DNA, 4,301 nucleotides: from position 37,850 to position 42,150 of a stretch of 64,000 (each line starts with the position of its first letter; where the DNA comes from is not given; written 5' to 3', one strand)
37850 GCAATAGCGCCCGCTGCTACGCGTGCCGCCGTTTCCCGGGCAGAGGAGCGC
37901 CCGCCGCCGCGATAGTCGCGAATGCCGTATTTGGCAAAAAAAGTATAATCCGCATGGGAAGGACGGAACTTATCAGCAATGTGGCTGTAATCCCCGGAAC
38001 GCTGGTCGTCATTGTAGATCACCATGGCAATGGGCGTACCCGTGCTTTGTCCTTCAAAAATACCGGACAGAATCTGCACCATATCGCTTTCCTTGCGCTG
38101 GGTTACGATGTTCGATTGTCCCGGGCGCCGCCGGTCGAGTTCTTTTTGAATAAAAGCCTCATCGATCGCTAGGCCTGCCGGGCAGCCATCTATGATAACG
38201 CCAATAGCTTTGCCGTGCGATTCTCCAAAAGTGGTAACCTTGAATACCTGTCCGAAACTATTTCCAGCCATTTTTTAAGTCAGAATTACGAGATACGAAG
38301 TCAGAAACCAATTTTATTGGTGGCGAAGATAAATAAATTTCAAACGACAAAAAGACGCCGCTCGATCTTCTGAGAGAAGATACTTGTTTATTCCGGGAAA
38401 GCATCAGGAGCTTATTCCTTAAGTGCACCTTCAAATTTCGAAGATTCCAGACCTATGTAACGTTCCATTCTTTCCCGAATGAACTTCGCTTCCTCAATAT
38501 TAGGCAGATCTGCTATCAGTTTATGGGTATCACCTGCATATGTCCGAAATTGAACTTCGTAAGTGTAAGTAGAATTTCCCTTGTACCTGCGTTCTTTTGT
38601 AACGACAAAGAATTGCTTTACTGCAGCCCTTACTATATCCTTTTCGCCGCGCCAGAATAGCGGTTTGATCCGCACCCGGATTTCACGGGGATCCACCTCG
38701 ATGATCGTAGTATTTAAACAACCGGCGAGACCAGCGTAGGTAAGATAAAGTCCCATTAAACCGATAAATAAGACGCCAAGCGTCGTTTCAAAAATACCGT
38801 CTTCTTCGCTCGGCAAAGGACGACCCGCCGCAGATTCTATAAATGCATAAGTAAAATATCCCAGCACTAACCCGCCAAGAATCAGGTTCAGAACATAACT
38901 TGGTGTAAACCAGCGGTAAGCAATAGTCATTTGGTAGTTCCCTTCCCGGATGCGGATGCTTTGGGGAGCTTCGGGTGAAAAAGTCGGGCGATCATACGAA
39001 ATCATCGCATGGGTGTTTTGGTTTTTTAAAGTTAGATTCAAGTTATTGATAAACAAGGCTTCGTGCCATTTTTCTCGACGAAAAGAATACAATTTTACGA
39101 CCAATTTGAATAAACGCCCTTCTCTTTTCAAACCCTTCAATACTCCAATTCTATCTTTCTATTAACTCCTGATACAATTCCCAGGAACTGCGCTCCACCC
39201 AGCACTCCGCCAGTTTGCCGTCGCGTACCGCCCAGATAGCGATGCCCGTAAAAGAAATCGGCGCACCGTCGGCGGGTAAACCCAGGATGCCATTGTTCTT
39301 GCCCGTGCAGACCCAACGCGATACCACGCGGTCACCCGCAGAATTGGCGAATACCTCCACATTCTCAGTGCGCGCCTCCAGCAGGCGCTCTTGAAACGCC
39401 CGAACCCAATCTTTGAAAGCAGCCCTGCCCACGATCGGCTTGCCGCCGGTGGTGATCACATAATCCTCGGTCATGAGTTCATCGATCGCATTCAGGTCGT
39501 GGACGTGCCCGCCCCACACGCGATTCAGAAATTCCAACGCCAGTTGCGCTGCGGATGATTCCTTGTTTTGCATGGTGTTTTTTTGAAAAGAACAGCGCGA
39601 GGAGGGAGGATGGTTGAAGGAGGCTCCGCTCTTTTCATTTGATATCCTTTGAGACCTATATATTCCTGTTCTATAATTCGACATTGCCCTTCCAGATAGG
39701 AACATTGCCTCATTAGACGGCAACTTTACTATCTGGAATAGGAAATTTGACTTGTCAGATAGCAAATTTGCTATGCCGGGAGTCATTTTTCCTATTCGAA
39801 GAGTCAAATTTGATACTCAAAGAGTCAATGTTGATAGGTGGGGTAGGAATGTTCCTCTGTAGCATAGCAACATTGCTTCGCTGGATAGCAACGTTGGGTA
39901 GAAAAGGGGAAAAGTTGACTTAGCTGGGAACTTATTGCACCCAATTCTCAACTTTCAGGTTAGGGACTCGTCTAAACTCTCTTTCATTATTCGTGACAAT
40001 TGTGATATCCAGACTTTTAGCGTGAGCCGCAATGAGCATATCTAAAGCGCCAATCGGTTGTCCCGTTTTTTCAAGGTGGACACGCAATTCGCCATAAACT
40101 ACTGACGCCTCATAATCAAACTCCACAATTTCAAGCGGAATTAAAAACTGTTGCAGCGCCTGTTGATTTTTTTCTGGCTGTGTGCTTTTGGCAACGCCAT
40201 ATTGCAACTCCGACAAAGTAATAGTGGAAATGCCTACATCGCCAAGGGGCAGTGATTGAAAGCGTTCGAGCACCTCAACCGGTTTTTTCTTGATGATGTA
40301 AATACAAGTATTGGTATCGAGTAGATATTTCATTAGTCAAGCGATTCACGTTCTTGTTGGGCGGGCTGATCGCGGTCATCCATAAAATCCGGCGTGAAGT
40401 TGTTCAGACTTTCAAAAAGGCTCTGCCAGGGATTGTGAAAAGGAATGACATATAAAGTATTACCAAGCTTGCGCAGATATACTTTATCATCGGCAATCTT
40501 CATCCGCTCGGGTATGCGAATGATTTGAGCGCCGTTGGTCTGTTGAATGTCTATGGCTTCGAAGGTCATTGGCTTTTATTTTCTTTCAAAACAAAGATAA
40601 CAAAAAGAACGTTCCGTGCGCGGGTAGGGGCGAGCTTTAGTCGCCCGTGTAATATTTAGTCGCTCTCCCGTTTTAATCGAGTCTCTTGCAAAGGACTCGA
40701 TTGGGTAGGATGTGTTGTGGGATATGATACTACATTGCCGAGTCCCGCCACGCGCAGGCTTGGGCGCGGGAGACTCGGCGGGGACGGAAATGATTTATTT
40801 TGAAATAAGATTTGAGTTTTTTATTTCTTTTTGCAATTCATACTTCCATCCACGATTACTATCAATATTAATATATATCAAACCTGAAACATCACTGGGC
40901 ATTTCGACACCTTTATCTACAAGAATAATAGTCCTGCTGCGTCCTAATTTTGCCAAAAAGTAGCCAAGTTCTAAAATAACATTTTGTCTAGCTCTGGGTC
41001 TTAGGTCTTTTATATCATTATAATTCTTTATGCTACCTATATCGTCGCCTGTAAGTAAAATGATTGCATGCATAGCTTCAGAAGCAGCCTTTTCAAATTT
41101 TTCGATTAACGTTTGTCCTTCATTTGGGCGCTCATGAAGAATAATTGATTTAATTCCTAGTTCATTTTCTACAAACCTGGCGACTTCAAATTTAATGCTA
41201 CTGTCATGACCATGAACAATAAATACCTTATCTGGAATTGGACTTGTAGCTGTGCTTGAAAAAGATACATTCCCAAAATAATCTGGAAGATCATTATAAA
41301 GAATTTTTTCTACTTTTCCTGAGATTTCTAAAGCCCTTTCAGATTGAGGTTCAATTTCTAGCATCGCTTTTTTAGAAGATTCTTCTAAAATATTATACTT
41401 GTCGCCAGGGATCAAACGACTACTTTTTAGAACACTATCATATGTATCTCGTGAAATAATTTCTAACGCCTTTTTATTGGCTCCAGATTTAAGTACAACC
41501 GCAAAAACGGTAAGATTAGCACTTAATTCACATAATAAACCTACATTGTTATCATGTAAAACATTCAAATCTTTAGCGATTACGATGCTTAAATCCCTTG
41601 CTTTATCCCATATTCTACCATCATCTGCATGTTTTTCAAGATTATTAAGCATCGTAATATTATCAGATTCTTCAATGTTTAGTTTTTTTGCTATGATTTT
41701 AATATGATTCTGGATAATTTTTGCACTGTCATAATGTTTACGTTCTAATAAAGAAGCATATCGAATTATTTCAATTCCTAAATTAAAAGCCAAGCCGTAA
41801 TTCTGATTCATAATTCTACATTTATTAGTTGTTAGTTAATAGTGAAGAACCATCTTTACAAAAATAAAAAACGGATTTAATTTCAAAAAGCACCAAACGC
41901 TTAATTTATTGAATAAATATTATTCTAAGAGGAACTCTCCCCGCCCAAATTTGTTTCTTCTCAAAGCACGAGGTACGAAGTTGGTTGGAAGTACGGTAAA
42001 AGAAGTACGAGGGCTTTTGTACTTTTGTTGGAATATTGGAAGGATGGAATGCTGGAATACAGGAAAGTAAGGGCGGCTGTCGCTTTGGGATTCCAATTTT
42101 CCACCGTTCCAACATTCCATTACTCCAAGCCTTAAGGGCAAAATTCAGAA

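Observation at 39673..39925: About 12 degenerate 21-22 bp tandem units with self-complementary cores that vary between units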

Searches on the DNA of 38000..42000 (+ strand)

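Call 7: search_rna_families(source=window, start=38000, end=42000, threshold=evalue, max_evalue=10)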
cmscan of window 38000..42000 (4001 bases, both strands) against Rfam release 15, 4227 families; matches with E-value up to 10: 2.
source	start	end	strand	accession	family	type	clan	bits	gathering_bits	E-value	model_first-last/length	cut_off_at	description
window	41255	41348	+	RF00149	snoZ103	Gene; snRNA; snoRNA; CD-box;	-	21.8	44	0.86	1-100/100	no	Small nucleolar RNA Z103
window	41252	41394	+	RF02099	rivX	Gene; sRNA;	-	12.4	100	6.5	1-248/248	no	rivX sRNA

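Call 87: search_dna_similar(query=window:39685-39905:+, collection=plasmids, mode=distant, max_evalue=0.01, max_rows=15)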
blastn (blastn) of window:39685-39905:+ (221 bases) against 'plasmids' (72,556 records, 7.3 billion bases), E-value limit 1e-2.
No match.

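Call 88: search_dna_similar(query=window:39685-39905:+, collection=phages, mode=distant, max_evalue=0.01, max_rows=15)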
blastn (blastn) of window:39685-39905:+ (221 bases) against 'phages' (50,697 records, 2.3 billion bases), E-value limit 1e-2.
No match.

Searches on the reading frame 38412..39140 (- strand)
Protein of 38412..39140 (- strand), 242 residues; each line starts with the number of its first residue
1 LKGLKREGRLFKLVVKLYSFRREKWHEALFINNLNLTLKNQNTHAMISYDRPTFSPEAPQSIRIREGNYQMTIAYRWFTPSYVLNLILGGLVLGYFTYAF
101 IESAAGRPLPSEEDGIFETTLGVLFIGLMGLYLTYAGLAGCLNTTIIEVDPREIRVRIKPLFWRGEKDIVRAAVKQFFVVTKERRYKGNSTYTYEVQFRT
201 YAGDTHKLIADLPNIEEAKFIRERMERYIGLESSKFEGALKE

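Call 15: find_encoding_contigs(protein=window:38412-39140:-, flank=6000, max_places=6)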
Protein window:38412-39140:- (242 aa): no gene with exactly this product is on record in the collection.

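Call 18: search_protein_families(library=pfam, proteins=[window:38412-39140:-], max_evalue=0.001)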
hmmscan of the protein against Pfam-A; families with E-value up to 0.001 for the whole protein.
window:38412-39140:- (242 aa): 0 families

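Call 51: search_protein_families(library=pfam, proteins=[window:38412-39140:-], max_evalue=0.01)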
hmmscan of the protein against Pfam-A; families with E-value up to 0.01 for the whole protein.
window:38412-39140:- (242 aa): 0 families

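Call 99: search_protein_families(library=padloc, proteins=[window:38412-39140:-], max_evalue=0.001)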
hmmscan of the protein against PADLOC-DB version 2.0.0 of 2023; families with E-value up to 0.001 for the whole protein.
window:38412-39140:- (242 aa): 0 families

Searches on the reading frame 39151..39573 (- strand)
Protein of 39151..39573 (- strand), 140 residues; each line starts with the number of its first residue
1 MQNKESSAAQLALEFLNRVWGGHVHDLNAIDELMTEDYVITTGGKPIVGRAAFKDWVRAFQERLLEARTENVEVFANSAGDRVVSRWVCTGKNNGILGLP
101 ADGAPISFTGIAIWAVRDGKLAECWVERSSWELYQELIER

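Call 13: find_homologous_proteins(query=window:39151-39573:-, max_evalue=1e-10)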
Query window:39151-39573:- (140 aa): 604 proteins with E <= 1e-10 among 616 candidates; the best 120 are listed.
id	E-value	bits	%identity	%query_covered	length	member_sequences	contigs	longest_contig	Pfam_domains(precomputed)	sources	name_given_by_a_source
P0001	4.0e-89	314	100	100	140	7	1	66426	PF07366.19,PF12680.14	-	-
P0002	1.1e-65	238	83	91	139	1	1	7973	PF07366.19,PF12680.14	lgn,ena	-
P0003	4.3e-65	236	77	98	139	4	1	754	PF07366.19,PF12680.14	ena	-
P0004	6.4e-65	235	77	98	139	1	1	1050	PF07366.19,PF12680.14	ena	-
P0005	6.5e-64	232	75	98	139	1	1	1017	PF07366.19,PF12680.14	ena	-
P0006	1.5e-63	231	75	98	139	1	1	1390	PF07366.19,PF12680.14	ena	-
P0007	8.0e-63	228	74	98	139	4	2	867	PF07366.19,PF12680.14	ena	-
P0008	9.3e-63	228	74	98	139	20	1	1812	PF07366.19,PF12680.14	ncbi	-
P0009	1.1e-62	228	74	98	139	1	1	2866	PF07366.19,PF12680.14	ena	-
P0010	2.6e-62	227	75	98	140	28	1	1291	PF07366.19,PF12680.14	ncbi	-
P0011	1.1e-61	225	74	98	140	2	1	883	PF07366.19,PF12680.14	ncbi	-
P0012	1.4e-61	224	75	96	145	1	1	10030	PF07366.19,PF12680.14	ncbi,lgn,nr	ncbi:SnoaL-like domain-containing protein [Pseudomonas sp. CrR25]|nr:SnoaL-like domain-containing pr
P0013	1.8e-61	224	77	94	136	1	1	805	PF07366.19,PF12680.14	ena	-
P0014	2.0e-61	224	75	96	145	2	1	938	PF07366.19,PF12680.14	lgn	-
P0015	2.9e-61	223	74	94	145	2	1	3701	PF07366.19,PF12680.14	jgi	jgi:predicted ester cyclase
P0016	3.2e-61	223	72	98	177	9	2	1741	PF07366.19,PF12680.14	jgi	jgi:predicted ester cyclase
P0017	5.5e-61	222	72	98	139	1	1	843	PF07366.19,PF12680.14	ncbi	-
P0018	8.1e-61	222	72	96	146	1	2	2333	PF07366.19,PF12680.14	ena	-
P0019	8.8e-61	222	75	96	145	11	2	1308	PF07366.19,PF12680.14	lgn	-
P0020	1.1e-60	221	75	93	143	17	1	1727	PF07366.19,PF12680.14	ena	-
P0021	1.6e-60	221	73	96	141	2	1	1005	PF07366.19,PF12680.14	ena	-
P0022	2.6e-60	220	75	94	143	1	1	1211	PF07366.19,PF12680.14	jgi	jgi:steroid delta-isomerase-like uncharacterized protein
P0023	2.7e-60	220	72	99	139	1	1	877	PF07366.19,PF12680.14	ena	-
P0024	3.0e-60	220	72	98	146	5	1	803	PF07366.19,PF12680.14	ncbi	-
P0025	4.2e-60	220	71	98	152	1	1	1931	PF07366.19,PF12680.14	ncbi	-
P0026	5.4e-60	219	75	95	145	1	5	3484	PF07366.19,PF12680.14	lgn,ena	-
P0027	7.3e-60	219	72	98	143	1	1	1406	PF07366.19,PF12680.14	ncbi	-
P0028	7.5e-60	219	72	98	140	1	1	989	PF07366.19,PF12680.14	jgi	jgi:steroid delta-isomerase-like uncharacterized protein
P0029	9.7e-60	218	72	98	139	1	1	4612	PF07366.19,PF12680.14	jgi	-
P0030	1.0e-59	218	70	97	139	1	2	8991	PF07366.19,PF12680.14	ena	-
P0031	1.2e-59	218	75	89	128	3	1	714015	PF07366.19,PF12680.14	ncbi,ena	-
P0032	1.4e-59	218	72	98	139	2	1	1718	PF07366.19,PF12680.14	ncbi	-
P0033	1.4e-59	218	75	91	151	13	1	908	PF07366.19,PF12680.14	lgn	-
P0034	1.8e-59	218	71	98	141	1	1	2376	PF07366.19,PF12680.14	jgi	jgi:hypothetical protein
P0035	1.9e-59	217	72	96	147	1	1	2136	PF07366.19,PF12680.14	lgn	-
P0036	2.3e-59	217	74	94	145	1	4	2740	PF07366.19,PF12680.14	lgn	-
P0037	2.7e-59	217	69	99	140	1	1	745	PF07366.19,PF12680.14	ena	-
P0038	3.3e-59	217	73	97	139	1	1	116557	PF07366.19,PF12680.14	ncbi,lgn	ncbi:MAG TPA: ester cyclase [Longimicrobium sp.]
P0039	3.3e-59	217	74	93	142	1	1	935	PF07366.19,PF12680.14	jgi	jgi:steroid delta-isomerase-like uncharacterized protein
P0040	3.5e-59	217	71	94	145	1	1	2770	PF07366.19,PF12680.14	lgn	-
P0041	5.6e-59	216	73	96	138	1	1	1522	PF07366.19,PF12680.14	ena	-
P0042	5.9e-59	216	72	96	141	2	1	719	PF07366.19,PF12680.14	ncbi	-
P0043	8.0e-59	215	70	98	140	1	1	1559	PF07366.19,PF12680.14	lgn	-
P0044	8.6e-59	215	70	98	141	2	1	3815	PF07366.19,PF12680.14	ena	-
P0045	1.0e-58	215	71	96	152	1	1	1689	PF07366.19,PF12680.14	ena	-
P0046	1.1e-58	215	73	96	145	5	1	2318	PF07366.19,PF12680.14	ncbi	ncbi:SnoaL-like domain protein [compost metagenome]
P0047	1.4e-58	215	73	96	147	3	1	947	PF07366.19,PF12680.14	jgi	-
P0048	1.4e-58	215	69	98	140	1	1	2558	PF07366.19,PF12680.14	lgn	-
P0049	1.6e-58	214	71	96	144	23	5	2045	PF07366.19,PF12680.14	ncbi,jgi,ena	-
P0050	1.7e-58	214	72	94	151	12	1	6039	PF07366.19,PF12680.14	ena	-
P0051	1.8e-58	214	68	96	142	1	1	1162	PF07366.19,PF12680.14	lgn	-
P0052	2.2e-58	214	70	96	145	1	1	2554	PF07366.19,PF12680.14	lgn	-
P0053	2.6e-58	214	71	96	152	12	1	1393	PF07366.19,PF12680.14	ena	-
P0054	2.7e-58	214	69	98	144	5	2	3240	PF07366.19,PF12680.14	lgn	-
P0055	2.8e-58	214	72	96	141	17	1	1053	PF07366.19,PF12680.14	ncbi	-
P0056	3.0e-58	214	74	95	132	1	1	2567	PF07366.19,PF12680.14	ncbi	-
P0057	3.4e-58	213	71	98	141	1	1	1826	PF07366.19,PF12680.14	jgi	jgi:ketosteroid isomerase-like protein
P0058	3.4e-58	213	71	98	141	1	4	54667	PF07366.19,PF12680.14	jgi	-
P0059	4.1e-58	213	71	98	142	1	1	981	PF07366.19,PF12680.14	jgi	jgi:SnoaL-like polyketide cyclase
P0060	5.0e-58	213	71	96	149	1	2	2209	PF07366.19,PF12680.14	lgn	-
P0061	5.2e-58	213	72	95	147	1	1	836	PF07366.19,PF12680.14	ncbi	-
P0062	6.5e-58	212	73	94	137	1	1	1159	PF07366.19,PF12680.14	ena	-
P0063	9.4e-58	212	74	94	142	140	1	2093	PF07366.19,PF12680.14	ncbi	-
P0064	1.2e-57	212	71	95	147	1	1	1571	PF07366.19,PF12680.14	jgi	jgi:predicted ester cyclase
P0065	1.3e-57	212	73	93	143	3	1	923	PF07366.19,PF12680.14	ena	-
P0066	1.6e-57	211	69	98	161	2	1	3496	PF07366.19,PF12680.14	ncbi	-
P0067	1.8e-57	211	69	94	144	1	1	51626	PF07366.19,PF12680.14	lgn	-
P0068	2.1e-57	211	70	96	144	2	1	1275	PF07366.19,PF12680.14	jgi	-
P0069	3.0e-57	210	70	96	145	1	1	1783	PF07366.19,PF12680.14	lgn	-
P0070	3.3e-57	210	68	97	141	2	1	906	PF07366.19,PF12680.14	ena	-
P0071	3.7e-57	210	72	93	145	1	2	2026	PF07366.19,PF12680.14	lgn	-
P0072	3.9e-57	210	70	94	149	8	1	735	PF07366.19,PF12680.14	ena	-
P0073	4.1e-57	210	70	94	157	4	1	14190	PF07366.19,PF12680.14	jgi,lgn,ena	jgi:ketosteroid isomerase-like protein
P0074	4.6e-57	210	72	89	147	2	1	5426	PF07366.19,PF12680.14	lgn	-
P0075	5.4e-57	209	71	95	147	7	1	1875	PF07366.19,PF12680.14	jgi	jgi:predicted ester cyclase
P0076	6.3e-57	209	69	95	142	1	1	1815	PF07366.19,PF12680.14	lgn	-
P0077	6.5e-57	209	69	98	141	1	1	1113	PF07366.19,PF12680.14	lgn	-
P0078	6.9e-57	209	69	96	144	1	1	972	PF07366.19,PF12680.14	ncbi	-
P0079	7.4e-57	209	70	96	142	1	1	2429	PF07366.19,PF12680.14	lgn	-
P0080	7.6e-57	209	72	93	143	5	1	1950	PF07366.19,PF12680.14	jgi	jgi:steroid delta-isomerase-like uncharacterized protein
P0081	8.3e-57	209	70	96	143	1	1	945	PF07366.19,PF12680.14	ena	-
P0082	1.2e-56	208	71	91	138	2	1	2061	PF07366.19,PF12680.14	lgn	-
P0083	1.2e-56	208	68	98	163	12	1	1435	PF07366.19,PF12680.14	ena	-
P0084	1.7e-56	208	69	96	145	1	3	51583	PF07366.19,PF12680.14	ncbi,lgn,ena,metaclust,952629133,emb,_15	metaclust:\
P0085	1.8e-56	208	71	96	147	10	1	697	PF07366.19,PF12680.14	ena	-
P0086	2.0e-56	208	69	98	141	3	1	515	PF07366.19,PF12680.14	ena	-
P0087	2.8e-56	207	66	97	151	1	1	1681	PF07366.19,PF12680.14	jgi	jgi:ketosteroid isomerase-like protein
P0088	3.2e-56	207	72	93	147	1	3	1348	PF07366.19,PF12680.14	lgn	-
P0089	3.9e-56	207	71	96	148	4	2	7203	PF07366.19,PF12680.14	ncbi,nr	ncbi:MAG: ester cyclase [Acidobacteriota bacterium]|nr:ester cyclase [Acidobacteriota bacterium]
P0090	5.6e-56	206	67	98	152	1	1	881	PF07366.19,PF12680.14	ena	-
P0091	5.9e-56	206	69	95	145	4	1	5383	PF07366.19,PF12680.14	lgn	-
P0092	6.3e-56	206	66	98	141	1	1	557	PF07366.19,PF12680.14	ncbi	-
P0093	6.7e-56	206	71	93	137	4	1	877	PF07366.19,PF12680.14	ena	-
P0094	9.9e-56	205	68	97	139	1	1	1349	PF07366.19,PF12680.14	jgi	jgi:predicted ester cyclase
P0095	1.1e-55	205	70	94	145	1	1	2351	PF07366.19,PF12680.14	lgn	-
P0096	1.1e-55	205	70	93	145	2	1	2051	PF07366.19,PF12680.14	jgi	jgi:ketosteroid isomerase-like protein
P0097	1.2e-55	205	68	94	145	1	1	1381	PF07366.19,PF12680.14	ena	-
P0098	1.5e-55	205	67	97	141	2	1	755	PF07366.19,PF12680.14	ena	-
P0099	1.5e-55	205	70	91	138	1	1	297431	PF07366.19,PF12680.14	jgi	jgi:predicted ester cyclase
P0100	1.9e-55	204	69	94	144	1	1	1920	PF07366.19,PF12680.14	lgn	-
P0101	2.1e-55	204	69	94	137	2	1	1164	PF07366.19,PF12680.14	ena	-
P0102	2.5e-55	204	68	96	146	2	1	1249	PF07366.19,PF12680.14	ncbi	-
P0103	2.7e-55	204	70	93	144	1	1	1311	PF07366.19,PF12680.14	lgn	-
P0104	2.8e-55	204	66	96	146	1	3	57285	PF07366.19,PF12680.14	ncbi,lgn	ncbi:MAG: ester cyclase [Bacteroidota bacterium]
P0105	3.6e-55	204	66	97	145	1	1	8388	PF07366.19,PF12680.14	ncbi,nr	ncbi:MAG TPA: nuclear transport factor 2 family protein [Gemmatimonadales bacterium]|nr:nuclear tran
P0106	3.8e-55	203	68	94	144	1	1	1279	PF07366.19,PF12680.14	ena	-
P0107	7.8e-55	202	66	97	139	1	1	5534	PF07366.19,PF12680.14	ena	-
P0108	9.2e-55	202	69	93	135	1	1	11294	PF07366.19,PF12680.14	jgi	jgi:predicted ester cyclase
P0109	1.1e-54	202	69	93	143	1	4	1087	PF07366.19,PF12680.14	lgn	-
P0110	1.2e-54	202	66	94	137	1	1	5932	PF07366.19,PF12680.14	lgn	-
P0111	1.2e-54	202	68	94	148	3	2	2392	PF07366.19,PF12680.14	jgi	jgi:ketosteroid isomerase-like protein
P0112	1.3e-54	202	72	91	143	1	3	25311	PF07366.19,PF12680.14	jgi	jgi:steroid delta-isomerase-like uncharacterized protein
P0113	1.3e-54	202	72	91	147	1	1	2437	PF07366.19,PF12680.14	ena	-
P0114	1.6e-54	201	69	91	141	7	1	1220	PF07366.19,PF12680.14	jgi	-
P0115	1.9e-54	201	65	98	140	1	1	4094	PF07366.19,PF12680.14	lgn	-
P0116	1.9e-54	201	67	95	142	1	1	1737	PF07366.19,PF12680.14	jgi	jgi:predicted ester cyclase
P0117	2.0e-54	201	68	96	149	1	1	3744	PF07366.19,PF12680.14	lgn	-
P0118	2.1e-54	201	66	97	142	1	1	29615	PF07366.19,PF12680.14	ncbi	-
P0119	2.3e-54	201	69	100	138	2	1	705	PF07366.19,PF12680.14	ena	-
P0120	2.9e-54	201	69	98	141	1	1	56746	PF07366.19,PF12680.14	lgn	-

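Call 14: find_encoding_contigs(protein=P0002, flank=6000, max_places=4)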
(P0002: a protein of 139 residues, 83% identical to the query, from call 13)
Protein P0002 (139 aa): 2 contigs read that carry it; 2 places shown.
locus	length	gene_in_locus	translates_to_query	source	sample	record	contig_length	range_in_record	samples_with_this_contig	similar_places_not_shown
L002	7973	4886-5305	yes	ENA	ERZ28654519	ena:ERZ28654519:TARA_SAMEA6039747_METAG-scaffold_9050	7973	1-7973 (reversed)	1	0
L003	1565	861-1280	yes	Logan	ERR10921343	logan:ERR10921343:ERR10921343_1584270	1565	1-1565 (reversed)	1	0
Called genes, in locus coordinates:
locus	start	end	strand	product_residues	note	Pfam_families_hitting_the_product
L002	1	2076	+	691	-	?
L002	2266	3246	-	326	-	PF04909:Amidohydro_2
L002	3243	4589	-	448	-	PF00324:AA_permease, PF13520:AA_permease_2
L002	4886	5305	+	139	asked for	PF07366:SnoaL, PF12680:SnoaL_2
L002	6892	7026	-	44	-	-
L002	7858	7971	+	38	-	?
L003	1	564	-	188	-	?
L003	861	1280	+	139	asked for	PF07366:SnoaL, PF12680:SnoaL_2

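Call 99: search_protein_families(library=padloc, proteins=[window:39151-39573:-], max_evalue=0.001)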
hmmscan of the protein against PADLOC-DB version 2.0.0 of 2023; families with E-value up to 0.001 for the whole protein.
window:39151-39573:- (140 aa): 0 families

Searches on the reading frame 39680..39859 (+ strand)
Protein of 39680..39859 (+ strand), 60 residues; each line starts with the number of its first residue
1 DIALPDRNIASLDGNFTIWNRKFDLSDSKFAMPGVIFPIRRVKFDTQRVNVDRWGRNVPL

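Call 76: search_protein_representatives(protein=window:39680-39859:+)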
Query: 60 residues. Proteins with E-value up to 0.001 (for the whole library): 9; up to 1e-10: 1; up to 1e-30: 0. The best 9 are listed.
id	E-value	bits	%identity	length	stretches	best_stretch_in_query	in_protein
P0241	2.0e-11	59.4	41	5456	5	1-23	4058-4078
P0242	1.5e-10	56.7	36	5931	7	10-42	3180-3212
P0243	9.9e-08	47.8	38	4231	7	10-39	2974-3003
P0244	1.8e-06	43.9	25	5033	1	7-38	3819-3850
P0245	2.7e-05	40.1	30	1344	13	6-40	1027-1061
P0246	4.0e-05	39.6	24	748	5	9-41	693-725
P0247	5.4e-05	39.2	39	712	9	17-37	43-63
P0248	6.5e-05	38.9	27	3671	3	7-38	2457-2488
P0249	7.1e-04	35.7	27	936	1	2-52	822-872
